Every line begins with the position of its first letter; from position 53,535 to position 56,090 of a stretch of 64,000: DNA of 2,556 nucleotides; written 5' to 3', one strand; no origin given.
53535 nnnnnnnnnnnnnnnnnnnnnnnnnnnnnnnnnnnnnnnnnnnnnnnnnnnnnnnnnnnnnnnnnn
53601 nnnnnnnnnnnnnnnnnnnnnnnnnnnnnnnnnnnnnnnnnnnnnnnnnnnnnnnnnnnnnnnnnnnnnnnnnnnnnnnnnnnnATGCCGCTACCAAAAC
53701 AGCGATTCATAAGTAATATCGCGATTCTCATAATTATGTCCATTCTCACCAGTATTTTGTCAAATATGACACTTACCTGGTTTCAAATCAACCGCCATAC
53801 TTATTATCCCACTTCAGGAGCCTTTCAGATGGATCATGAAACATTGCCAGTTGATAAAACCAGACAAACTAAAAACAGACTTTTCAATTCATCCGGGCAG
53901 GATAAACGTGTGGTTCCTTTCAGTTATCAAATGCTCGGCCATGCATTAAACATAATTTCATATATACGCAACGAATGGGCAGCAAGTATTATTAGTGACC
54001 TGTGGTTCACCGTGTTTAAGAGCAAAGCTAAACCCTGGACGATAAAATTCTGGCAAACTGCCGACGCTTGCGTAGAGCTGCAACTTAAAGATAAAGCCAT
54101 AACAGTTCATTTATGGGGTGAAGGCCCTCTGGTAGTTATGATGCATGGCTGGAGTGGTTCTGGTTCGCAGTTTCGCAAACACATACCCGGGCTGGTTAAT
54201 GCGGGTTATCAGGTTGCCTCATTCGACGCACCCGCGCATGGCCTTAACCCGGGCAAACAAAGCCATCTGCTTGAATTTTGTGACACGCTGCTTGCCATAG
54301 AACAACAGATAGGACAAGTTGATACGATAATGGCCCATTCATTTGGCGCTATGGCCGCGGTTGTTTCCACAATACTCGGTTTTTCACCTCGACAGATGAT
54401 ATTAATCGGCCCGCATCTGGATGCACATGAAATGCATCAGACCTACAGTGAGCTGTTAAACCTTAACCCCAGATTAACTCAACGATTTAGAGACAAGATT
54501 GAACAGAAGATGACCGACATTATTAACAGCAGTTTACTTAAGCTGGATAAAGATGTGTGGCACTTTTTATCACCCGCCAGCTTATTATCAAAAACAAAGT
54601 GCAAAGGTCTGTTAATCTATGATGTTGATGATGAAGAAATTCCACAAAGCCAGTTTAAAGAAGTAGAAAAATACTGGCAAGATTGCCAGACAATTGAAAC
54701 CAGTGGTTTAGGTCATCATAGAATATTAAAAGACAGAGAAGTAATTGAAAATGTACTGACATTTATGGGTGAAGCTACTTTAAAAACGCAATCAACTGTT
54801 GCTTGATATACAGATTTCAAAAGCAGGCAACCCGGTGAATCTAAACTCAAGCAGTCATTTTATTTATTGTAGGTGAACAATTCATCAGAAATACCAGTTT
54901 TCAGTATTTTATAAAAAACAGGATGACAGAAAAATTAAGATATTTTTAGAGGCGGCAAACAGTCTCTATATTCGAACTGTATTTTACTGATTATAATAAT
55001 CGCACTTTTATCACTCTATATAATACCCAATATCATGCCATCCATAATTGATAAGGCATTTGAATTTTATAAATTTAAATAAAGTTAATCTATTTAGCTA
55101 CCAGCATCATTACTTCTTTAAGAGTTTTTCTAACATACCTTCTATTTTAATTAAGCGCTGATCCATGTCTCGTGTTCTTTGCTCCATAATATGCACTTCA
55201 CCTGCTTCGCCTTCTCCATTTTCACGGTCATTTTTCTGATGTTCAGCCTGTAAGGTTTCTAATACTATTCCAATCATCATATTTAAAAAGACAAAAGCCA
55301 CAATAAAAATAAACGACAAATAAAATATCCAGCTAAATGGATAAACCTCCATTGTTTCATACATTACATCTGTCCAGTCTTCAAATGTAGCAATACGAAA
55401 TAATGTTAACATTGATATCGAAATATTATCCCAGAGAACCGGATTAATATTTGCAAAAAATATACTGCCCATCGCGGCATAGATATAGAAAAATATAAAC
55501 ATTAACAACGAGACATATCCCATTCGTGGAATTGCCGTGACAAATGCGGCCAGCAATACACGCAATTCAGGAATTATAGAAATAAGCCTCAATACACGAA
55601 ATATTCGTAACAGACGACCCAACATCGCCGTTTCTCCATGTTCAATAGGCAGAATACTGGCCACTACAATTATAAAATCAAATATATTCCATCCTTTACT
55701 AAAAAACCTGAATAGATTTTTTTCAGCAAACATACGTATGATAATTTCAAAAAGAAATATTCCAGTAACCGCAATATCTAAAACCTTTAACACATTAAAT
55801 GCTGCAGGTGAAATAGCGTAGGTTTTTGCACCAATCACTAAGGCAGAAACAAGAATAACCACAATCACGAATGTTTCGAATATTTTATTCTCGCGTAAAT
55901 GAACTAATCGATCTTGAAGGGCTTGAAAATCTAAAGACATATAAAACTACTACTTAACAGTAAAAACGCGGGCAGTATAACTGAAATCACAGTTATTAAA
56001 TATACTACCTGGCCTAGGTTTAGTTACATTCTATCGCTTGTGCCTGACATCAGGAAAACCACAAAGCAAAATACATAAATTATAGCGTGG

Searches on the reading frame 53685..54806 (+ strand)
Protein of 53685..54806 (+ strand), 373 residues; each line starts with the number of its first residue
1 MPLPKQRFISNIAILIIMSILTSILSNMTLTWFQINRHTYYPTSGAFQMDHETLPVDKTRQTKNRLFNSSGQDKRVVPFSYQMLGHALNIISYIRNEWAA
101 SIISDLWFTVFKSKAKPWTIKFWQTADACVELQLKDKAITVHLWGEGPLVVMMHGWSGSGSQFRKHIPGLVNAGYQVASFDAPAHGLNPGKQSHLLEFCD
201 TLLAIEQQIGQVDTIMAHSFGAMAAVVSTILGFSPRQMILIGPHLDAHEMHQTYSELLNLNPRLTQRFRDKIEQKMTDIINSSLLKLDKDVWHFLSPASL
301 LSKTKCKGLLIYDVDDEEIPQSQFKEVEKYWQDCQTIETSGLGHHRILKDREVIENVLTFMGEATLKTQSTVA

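Call 31: search_protein_families(library=pfam, proteins=[window:53685-54806:+], max_evalue=0.00001)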
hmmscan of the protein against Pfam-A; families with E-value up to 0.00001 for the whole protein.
window:53685-54806:+ (373 aa): 3 families
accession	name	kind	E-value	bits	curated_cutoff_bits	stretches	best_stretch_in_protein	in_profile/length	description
PF00561.26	Abhydrolase_1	-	5.3e-10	39.8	25.8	1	148-275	1-134/245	alpha/beta hydrolase fold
PF12697.13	Abhydrolase_6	-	5.7e-09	37.4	26.3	1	150-350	1-211/217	Alpha/beta hydrolase family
PF12146.15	Hydrolase_4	-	3e-07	30.4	27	1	149-272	6-137/239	Serine aminopeptidase, S33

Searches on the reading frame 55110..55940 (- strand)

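Call 31: search_protein_families(library=pfam, proteins=[window:55110-55940:-], max_evalue=0.00001)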
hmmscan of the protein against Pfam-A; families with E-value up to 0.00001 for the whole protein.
window:55110-55940:- (276 aa): 2 families
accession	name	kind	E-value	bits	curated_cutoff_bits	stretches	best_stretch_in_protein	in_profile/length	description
PF00520.37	Ion_trans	-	2.1e-46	158.5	25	1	18-236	1-239/241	Ion transport protein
PF08016.18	PKD_channel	-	6.4e-06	26.2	22.4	0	24-230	20-222/225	Polycystin cation channel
